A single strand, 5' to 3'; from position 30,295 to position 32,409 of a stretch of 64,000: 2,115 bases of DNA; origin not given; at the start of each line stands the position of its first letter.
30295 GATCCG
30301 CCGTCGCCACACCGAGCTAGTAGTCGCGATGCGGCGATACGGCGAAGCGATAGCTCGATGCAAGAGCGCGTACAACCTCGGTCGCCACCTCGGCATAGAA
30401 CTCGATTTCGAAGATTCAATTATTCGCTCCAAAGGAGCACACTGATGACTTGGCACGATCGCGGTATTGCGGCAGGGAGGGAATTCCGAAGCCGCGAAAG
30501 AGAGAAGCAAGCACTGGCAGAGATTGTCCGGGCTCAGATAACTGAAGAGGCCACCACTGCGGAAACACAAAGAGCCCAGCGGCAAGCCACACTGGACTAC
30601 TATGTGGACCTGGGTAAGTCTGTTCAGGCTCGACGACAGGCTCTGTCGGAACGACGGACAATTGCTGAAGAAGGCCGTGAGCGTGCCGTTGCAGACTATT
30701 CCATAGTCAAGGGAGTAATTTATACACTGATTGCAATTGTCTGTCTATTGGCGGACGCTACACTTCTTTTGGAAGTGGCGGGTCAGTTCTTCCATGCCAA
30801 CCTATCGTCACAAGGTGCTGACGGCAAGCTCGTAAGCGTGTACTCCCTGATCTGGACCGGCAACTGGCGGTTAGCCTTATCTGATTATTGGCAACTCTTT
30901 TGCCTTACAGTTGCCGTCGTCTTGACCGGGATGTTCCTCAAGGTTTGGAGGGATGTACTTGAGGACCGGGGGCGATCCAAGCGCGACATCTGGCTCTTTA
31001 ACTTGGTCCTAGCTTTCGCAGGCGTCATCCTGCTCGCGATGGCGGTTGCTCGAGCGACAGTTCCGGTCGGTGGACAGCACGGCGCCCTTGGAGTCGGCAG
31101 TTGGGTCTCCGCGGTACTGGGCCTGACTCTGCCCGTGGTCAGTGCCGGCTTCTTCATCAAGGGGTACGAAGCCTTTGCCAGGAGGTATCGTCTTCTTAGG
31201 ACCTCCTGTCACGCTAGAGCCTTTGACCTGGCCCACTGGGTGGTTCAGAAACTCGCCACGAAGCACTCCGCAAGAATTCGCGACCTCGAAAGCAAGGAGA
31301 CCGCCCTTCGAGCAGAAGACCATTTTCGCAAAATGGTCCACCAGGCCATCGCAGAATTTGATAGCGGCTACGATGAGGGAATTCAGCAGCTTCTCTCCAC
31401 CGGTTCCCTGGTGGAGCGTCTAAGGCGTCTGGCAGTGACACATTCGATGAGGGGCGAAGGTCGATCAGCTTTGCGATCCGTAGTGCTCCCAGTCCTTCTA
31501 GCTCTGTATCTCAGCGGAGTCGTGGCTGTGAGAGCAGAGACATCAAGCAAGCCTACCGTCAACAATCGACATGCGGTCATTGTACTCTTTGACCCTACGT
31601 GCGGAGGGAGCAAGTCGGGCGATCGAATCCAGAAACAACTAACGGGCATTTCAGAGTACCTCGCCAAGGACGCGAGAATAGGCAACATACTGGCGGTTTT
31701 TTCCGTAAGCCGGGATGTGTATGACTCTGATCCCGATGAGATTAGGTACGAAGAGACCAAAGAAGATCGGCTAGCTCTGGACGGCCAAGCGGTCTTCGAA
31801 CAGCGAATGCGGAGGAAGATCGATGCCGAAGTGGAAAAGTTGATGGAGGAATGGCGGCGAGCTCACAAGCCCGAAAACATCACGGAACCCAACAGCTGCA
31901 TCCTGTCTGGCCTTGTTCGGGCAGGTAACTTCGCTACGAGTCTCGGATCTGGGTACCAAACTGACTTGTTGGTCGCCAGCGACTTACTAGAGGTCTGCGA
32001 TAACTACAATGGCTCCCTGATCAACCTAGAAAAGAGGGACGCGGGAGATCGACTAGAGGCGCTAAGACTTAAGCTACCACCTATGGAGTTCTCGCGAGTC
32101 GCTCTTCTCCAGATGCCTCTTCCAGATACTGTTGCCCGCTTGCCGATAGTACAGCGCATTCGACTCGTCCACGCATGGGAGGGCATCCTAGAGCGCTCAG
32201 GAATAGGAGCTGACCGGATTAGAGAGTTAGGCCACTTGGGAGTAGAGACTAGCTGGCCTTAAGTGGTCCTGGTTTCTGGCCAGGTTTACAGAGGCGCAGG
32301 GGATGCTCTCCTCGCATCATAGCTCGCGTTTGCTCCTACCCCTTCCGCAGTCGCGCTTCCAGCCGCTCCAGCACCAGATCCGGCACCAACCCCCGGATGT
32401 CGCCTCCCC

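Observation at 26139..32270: Low-GC horizontally acquired block carrying an ISL3 element and a coupled two-gene operon of large coiled-coil membrane proteins (one with a vWA-like C-terminal domain)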

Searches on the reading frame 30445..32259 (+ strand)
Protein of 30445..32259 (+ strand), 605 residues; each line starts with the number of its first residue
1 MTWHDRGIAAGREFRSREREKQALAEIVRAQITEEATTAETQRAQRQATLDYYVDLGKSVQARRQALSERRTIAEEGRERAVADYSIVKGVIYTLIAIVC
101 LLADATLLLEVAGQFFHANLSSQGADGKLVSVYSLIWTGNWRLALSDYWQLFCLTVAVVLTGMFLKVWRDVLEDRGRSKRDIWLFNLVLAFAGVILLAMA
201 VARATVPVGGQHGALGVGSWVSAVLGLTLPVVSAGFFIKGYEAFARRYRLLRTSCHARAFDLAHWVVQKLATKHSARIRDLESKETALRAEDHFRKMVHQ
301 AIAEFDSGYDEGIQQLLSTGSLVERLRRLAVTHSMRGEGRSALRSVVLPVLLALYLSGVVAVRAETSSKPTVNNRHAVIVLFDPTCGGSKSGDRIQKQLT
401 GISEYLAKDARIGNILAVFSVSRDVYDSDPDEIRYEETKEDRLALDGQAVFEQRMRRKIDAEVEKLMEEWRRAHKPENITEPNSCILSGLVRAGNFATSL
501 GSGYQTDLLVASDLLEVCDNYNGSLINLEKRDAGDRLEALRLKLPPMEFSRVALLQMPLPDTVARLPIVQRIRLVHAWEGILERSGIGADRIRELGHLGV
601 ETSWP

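Call 3: search_protein_families(library=pfam, proteins=[window:30445-32259:+], max_evalue=1)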
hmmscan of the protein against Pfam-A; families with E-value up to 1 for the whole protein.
window:30445-32259:+ (605 aa): 0 families

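Call 4: search_protein_families(library=padloc, proteins=[window:30445-32259:+], max_evalue=1)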
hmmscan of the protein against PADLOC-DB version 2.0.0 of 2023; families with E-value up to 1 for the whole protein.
window:30445-32259:+ (605 aa): 0 families

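Call 5: search_protein_families(library=ncbifam, proteins=[window:30445-32259:+], max_evalue=1)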
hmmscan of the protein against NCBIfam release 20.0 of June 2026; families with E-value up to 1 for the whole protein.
window:30445-32259:+ (605 aa): 1 family
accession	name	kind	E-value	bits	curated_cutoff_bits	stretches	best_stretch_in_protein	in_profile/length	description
NF003014.0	PRK03854.1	equivalog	0.036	13.2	338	1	105-271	98-261/386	glucans biosynthesis protein MdoC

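Call 8: find_homologous_proteins(query=window:30445-32259:+, max_evalue=0.001)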
Query window:30445-32259:+ (605 aa): 1 proteins with E <= 0.001 among 8000 candidates.
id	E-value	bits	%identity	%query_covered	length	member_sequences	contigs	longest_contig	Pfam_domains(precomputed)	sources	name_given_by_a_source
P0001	2.8e-227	774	99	59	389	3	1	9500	-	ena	-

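Call 12: find_encoding_contigs(protein=P0001, flank=10000)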
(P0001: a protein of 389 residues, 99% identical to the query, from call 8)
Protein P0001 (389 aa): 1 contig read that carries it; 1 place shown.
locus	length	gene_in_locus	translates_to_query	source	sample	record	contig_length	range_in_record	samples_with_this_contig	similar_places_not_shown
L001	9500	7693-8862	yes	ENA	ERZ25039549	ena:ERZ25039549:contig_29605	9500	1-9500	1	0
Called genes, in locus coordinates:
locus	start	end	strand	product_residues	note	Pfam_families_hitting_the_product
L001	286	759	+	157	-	PF01850:PIN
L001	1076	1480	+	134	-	PF13470:PIN_3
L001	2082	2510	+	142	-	-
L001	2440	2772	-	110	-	-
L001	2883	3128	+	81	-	-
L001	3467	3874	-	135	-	-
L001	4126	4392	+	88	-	-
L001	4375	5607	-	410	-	PF14690:Zn_ribbon_ISL3 (weak), PF13542:HTH_Tnp_ISL3, PF01610:DDE_Tnp_ISL3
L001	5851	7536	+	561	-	-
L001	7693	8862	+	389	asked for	-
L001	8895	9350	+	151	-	-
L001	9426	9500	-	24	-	?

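Call 22: search_dna_similar(query=window:30445-32259:+, collection=plasmids, mode=protein, max_evalue=0.01)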
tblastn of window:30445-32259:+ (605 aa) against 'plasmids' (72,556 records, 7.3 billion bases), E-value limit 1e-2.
No match.

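Call 29: search_protein_representatives(protein=window:30445-32259:+)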
Query: 605 residues. Proteins with E-value up to 0.001 (for the whole library): 72; up to 1e-10: 35; up to 1e-30: 4. The best 72 are listed.
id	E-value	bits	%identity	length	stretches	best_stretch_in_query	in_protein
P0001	8.8e-228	774.1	99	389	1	83-439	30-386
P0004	6.2e-38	147.4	35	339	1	1-332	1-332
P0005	1.6e-35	139.4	35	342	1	59-332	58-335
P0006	8.5e-32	127.1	34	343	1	59-335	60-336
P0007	1.8e-29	119.4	32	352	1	3-338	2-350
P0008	1.0e-28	117.0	36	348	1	26-318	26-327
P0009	1.0e-28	117.0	34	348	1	68-333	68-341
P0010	5.7e-28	114.5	33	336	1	3-334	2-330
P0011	6.9e-28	114.2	30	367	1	18-334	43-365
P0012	2.1e-27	112.6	40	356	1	23-328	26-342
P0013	2.2e-26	109.2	32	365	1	3-335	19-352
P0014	2.1e-24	102.7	30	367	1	54-336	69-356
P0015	2.2e-24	102.6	32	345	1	75-336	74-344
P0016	9.3e-24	100.6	32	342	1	24-332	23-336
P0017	6.6e-23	97.8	34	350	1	36-335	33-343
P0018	5.0e-21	91.5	26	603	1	24-522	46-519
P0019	2.3e-20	89.4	29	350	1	18-332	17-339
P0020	2.8e-20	89.1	31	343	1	75-320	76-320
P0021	6.2e-20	87.9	33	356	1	46-335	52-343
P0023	3.4e-17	78.9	26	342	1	5-337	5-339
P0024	4.0e-17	78.7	32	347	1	26-328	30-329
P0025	1.2e-15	73.7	27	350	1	28-319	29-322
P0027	1.2e-14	70.5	29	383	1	6-334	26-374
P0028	7.0e-14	68.0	34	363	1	73-331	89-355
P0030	3.2e-13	65.8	26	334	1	35-335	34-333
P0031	3.8e-13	65.5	30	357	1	49-331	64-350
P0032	5.4e-13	65.0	26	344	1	35-329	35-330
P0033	5.5e-13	65.0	25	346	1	84-333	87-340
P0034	1.2e-12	63.9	29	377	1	22-320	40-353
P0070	2.0e-04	36.7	26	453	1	29-178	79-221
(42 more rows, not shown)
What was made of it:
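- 30445..31464 (+): Component 2 (ORF2 residues 1-340). It has a long N-terminal helix continuous with TM1, four transmembrane helices, and TM4 continuous with a long C-terminal helix, giving an antiparallel cytoplasmic coiled-coil stalk. D104 (in TM1), K166, R203, G226 and P230 are invariant. An AAGGAG Shine-Dalgarno lies 7 nt before the ATG. About 50 stand-alone homologues of 330-380 aa were found (call 29).
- Tried and rejected: The exhaustive HMMER search was needed to find the families (call 29).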

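Call 56: find_encoding_contigs(protein=P0018, flank=10000)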
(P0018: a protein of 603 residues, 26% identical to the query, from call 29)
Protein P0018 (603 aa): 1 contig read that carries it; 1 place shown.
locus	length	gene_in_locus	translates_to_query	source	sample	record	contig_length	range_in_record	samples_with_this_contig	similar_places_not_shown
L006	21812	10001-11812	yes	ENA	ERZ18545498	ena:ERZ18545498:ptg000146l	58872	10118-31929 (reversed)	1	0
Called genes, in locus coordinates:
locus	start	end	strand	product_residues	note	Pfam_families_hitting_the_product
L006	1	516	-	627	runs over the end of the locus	PF00270:DEAD (weak), PF04851:ResIII, PF18766:SWI2_SNF2, PF22679:T1R_D3-like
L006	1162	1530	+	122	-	-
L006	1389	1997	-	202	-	PF08937:ThsB_TIR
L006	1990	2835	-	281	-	PF18163:LD_cluster2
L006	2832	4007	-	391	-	PF01582:TIR (weak), PF13676:TIR_2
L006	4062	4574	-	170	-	-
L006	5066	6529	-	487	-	-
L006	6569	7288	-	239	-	PF03235:GmrSD_N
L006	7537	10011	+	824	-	-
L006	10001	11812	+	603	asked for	-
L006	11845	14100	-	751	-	PF13089:PP_kinase_N, PF02503:PP_kinase, PF17941:PP_kinase_C_1, PF13091:PLDc_2 (faint), PF13090:PP_kinase_C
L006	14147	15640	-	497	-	PF00199:Catalase, PF06628:Catalase-rel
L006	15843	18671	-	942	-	PF26549:Tricorn_N (faint), PF26550:Tricorn_2nd (weak), PF07676:PD40 (weak)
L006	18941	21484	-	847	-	-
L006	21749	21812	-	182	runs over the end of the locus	-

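Call 57: find_encoding_contigs(protein=P0004, flank=10000)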
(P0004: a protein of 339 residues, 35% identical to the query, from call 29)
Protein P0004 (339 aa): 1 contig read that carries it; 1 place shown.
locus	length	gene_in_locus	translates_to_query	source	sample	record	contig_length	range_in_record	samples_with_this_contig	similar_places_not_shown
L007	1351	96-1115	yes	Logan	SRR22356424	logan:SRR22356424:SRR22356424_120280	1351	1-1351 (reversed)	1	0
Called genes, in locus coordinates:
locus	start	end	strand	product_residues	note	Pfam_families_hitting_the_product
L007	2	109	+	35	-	?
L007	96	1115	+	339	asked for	-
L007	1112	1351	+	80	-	?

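Call 58: find_encoding_contigs(protein=P0005, flank=10000, max_places=3)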
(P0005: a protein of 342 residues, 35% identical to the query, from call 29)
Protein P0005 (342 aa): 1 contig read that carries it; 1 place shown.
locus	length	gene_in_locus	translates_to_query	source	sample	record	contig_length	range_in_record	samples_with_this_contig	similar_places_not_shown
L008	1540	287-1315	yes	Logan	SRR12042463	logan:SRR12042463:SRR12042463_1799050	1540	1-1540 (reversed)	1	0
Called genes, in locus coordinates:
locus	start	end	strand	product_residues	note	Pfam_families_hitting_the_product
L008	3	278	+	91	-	?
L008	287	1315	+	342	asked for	-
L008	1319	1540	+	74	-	?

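Call 59: find_encoding_contigs(protein=P0008, flank=10000, max_places=3)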
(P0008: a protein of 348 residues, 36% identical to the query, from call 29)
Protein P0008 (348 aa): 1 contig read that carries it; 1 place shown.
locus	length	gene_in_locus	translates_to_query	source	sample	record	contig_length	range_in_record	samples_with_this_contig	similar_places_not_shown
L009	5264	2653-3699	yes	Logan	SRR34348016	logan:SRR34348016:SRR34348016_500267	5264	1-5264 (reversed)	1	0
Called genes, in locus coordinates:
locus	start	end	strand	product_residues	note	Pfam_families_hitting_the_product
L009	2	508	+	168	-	?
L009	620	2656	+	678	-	-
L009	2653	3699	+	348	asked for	-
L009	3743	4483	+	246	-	-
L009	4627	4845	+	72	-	-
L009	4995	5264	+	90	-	?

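Call 60: find_encoding_contigs(protein=P0011, flank=10000, max_places=3)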
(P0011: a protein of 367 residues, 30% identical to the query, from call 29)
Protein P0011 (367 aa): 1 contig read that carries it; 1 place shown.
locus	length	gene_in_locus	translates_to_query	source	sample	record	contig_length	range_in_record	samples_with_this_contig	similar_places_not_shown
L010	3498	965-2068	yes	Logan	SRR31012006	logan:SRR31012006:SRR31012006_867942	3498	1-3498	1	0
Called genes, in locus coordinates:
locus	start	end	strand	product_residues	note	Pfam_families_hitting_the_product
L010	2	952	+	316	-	?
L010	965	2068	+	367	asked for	-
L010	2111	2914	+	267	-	-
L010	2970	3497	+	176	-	?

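Call 66: search_protein_families(library=padloc, proteins=[L006:1389-1997:-, L006:1990-2835:-, L006:2832-4007:-, L006:4062-4574:-, L006:5066-6529:-, L006:6569-7288:-, L006:7537-10008:+, L006:10001-11809:+, L006:1-516:-], max_evalue=0.001)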
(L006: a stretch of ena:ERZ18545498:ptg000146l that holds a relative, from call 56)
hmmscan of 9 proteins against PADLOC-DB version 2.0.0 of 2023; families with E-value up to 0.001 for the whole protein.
L006:1389-1997:- (202 aa): 6 families
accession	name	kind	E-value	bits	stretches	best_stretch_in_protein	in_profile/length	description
PDLC04688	PDC-M50B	-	5.8e-12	44.1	1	6-94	3-93/162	-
PDLC00431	ThsB1|ThsB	-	8e-11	40.6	1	6-105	3-98/162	TIR-like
PDLC00433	ThsB1|ThsB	-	2.1e-09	35.6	1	5-94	2-89/164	TIR-like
PDLC00418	ThsB1|ThsB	-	4.3e-09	34.4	1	5-94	4-93/155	TIR-like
PDLC00428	ThsB1|ThsB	-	2.3e-08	32.6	1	6-123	3-141/219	TIR-like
PDLC00438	ThsB1|ThsB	-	6.4e-06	24.3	1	6-96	3-99/206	TIR-like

L006:1990-2835:- (281 aa): 0 families

L006:2832-4007:- (391 aa): 2 families
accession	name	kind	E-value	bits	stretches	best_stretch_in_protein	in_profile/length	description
PDLC00434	ThsB1|ThsB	-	6.2e-09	33.4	1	181-268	140-224/396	TIR-like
PDLC02012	SAVED5--SAVED_TIR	-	0.00019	18.7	0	178-256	11-87/404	-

L006:4062-4574:- (170 aa): 0 families

L006:5066-6529:- (487 aa): 1 family
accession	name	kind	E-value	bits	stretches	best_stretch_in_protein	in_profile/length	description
PDLC04592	PDC-M34B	-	7.2e-08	30.3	1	331-466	37-171/192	-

L006:6569-7288:- (239 aa): 14 families
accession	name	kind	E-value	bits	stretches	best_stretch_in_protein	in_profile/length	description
PDLC04151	HEC-05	-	6.6e-17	59.4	1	9-98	25-127/600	-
PDLC04709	PDC-M55C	-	9.1e-16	55.6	1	5-104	10-109/554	-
PDLC04150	HEC-05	-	5.3e-14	50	1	9-101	7-112/583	-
PDLC04152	HEC-05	-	2.5e-07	27.6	1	21-66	17-66/566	-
PDLC04154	HEC-06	-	3.7e-07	27.2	1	6-66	8-73/569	-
PDLC03877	NsnA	-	4e-07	27.6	1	8-49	49-92/385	-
PDLC02695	Orf5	-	8.5e-07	25.7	1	7-97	5-91/601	Orf5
PDLC04157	HEC-06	-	1.2e-06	25.4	1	10-97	9-85/558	-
PDLC04155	HEC-06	-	5.2e-06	23.2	1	12-97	9-83/562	-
PDLC04153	HEC-05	-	1.3e-05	21.6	1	20-71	17-68/621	-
PDLC02687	Orf5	-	0.00011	19.1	0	9-97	5-79/543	Orf5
PDLC02786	SspE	-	0.00038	16.9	0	19-97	19-98/766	SspE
PDLC02701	Orf5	-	0.00067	16.3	0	6-97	4-92/596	Orf5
PDLC02691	Orf5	-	0.00076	16.2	0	7-64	5-67/579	Orf5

L006:7537-10008:+ (824 aa): 0 families

L006:10001-11809:+ (603 aa): 0 families

L006:1-516:- (172 aa): 2 families
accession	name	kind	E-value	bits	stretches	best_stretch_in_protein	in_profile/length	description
PDLC03040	REase_I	-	2.6e-08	30.1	1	35-144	234-340/1029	Type I restriction enzyme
PDLC03041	REase_I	-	3.7e-05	19.9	1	60-145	304-390/1099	Type I restriction enzyme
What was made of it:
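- L006 has ThsB-like TIR proteins, a GmrSD-like protein and a type I restriction enzyme (calls 56, 66).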

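Call 67: find_encoding_contigs(protein=P0013, flank=10000, max_places=3)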
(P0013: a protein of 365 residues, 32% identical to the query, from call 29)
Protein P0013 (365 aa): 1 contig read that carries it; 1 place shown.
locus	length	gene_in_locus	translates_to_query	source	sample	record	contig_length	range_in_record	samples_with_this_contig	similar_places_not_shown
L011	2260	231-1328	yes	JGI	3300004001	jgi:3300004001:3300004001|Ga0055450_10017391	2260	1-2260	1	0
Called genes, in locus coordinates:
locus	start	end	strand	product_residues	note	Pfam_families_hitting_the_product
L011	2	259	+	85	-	?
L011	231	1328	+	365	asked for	-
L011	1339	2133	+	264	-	-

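Call 68: find_encoding_contigs(protein=P0009, flank=10000, max_places=3)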
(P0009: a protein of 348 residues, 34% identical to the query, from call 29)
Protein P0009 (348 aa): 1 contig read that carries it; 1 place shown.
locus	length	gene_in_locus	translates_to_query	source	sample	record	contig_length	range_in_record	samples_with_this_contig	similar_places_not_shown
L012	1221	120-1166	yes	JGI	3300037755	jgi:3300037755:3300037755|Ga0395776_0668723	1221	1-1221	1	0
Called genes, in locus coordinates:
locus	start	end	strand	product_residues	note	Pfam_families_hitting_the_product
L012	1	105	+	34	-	?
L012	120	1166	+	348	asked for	-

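Call 70: search_dna_similar(query=window:30445-32259:+, collection=phages, mode=protein, max_evalue=0.01)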
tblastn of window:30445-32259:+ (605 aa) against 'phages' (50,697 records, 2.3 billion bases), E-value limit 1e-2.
No match.

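Call 86: list_cluster_members(proteins=[P0006, P0010, P0014, P0015, P0016, P0017, P0019, P0020, P0021, P0023])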
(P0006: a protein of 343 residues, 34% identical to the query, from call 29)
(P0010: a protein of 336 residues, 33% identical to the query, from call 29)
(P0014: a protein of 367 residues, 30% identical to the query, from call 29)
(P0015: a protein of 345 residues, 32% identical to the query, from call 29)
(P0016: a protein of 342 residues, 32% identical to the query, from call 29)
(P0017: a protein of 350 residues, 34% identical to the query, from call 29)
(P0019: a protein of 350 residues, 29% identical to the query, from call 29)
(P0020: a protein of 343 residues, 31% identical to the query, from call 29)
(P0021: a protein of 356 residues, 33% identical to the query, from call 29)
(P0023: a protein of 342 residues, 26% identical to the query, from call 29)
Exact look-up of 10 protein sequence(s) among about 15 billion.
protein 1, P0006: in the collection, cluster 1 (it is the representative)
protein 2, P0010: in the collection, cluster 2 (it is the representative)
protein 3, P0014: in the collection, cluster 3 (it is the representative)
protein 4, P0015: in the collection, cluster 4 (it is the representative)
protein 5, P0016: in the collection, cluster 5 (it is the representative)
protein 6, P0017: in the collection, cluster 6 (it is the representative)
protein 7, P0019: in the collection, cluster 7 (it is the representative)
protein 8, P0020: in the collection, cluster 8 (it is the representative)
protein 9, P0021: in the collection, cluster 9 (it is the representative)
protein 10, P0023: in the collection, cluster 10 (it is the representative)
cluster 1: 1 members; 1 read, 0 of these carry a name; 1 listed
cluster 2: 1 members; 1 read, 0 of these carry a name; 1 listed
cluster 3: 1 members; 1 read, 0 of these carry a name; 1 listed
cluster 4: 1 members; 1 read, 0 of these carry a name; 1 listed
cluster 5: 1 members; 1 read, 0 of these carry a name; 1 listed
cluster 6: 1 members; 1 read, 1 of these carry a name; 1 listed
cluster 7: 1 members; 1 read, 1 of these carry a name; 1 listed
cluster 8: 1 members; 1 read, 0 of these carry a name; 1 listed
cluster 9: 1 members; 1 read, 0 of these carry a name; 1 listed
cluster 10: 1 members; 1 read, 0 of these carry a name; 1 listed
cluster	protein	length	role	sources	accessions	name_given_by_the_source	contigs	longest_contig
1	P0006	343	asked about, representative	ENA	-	-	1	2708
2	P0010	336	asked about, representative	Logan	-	-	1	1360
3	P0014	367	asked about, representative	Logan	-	-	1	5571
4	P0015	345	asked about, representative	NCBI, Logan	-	-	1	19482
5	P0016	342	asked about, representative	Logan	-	-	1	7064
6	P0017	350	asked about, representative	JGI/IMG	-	hypothetical protein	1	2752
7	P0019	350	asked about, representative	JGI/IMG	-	hypothetical protein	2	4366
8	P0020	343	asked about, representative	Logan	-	-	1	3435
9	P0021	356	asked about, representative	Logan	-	-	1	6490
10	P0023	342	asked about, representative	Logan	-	-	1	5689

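Call 87: list_cluster_members(proteins=[P0024, P0025, P0027, P0028, P0030, P0031, P0032, P0033, P0034, P0070])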
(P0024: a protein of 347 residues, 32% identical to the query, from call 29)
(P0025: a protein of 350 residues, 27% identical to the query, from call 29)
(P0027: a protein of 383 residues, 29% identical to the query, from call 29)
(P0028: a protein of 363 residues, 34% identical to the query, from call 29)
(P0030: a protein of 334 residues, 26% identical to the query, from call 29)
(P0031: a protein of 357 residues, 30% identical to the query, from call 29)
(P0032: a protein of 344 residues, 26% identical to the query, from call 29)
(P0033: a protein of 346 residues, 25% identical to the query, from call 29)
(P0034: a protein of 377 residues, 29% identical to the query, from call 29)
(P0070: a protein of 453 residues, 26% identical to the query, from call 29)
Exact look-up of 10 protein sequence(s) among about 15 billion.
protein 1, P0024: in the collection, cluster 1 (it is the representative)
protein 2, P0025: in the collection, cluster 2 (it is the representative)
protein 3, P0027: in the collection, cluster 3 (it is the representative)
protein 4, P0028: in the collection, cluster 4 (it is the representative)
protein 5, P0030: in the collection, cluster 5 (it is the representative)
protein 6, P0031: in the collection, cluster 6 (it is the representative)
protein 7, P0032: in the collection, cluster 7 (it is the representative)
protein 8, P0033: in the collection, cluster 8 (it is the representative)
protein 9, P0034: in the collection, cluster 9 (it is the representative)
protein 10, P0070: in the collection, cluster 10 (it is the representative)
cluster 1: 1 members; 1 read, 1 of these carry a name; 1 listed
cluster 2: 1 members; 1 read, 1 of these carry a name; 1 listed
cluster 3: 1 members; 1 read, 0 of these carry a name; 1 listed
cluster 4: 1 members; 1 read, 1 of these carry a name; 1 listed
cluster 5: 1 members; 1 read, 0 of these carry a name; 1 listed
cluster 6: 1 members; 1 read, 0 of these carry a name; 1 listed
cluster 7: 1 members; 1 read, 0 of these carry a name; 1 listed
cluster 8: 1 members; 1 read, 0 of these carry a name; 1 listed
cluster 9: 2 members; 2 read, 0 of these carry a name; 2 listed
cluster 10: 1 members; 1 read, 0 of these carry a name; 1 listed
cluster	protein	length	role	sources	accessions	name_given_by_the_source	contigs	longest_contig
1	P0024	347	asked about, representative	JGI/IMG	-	hypothetical protein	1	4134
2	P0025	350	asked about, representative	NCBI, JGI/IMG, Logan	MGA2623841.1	MAG: hypothetical protein ABSF91_08320 [Bacteroidota bacterium] | uncharacterized small protein (DUF1192 family)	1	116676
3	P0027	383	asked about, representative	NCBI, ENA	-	-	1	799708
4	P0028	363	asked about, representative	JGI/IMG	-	hypothetical protein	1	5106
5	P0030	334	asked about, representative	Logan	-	-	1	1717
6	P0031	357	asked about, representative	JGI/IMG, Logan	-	-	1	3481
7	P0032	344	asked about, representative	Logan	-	-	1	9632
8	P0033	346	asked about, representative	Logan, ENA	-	-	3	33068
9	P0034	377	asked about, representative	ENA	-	-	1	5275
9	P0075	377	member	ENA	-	-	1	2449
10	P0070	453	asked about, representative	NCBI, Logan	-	-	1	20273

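Call 88: find_encoding_contigs(protein=P0015, flank=10000, max_places=2)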
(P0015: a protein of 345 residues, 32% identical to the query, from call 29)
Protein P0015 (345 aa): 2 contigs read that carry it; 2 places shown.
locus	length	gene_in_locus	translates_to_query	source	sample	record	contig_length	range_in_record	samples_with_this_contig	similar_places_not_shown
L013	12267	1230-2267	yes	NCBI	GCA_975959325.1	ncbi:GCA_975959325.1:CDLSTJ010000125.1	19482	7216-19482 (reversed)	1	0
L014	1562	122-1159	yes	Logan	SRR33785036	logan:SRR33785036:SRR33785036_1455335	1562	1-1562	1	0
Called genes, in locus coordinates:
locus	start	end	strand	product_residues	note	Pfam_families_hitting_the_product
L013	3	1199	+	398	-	?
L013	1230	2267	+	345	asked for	-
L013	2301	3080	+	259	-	-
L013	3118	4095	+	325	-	-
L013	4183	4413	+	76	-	-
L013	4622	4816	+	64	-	-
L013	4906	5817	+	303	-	PF03781:FGE-sulfatase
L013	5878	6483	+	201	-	-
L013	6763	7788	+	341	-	-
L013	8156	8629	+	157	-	-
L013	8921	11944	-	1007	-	PF00882:Zn_dep_PLPC (faint)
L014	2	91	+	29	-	?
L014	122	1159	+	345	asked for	-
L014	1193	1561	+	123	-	?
